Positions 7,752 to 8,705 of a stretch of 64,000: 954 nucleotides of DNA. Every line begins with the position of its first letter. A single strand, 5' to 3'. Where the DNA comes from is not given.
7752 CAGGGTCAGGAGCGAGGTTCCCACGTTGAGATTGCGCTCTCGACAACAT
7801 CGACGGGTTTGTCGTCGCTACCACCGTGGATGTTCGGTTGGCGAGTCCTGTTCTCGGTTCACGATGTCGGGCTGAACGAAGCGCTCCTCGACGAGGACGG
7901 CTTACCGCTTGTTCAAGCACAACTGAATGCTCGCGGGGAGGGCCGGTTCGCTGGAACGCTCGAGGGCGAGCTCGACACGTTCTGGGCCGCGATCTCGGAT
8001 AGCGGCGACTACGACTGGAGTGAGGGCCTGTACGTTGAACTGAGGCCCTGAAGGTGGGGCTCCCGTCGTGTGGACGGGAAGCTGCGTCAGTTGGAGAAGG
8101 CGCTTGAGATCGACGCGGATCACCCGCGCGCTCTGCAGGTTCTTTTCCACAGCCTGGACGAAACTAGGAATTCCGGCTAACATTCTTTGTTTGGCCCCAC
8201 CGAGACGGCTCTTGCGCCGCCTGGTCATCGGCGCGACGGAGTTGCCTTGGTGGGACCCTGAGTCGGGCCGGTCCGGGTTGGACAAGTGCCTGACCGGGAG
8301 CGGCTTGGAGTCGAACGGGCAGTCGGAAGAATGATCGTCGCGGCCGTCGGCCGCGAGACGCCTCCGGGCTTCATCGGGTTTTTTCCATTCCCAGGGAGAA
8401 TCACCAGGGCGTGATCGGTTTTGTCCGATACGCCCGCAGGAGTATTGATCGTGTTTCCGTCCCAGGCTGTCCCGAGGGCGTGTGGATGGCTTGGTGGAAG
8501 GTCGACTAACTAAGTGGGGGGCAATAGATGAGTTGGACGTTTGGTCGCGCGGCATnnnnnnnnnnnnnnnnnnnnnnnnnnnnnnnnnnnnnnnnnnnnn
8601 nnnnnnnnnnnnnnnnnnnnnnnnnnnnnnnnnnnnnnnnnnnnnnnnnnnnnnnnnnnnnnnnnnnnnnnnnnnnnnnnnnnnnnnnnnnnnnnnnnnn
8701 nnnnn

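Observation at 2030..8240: Duplicated TPR-gene tail plus conserved leader upstream of two different giant secreted-protein genes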

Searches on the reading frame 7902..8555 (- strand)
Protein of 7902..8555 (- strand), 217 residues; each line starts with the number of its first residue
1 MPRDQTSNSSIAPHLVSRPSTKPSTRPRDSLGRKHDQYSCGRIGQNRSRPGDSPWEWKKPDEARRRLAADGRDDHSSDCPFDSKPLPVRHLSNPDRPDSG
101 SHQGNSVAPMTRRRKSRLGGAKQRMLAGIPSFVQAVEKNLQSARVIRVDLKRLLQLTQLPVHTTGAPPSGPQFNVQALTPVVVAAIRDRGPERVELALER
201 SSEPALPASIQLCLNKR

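Call 9: search_protein_families(library=pfam, proteins=[window:7902-8555:-], max_evalue=0.01)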
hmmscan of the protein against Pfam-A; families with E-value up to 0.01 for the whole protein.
window:7902-8555:- (217 aa): 0 families
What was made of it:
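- Tried and rejected: ORF 8068-8334 (88 aa, a different frame from the relic) has no Pfam hit and is treated as spurious (call 9).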
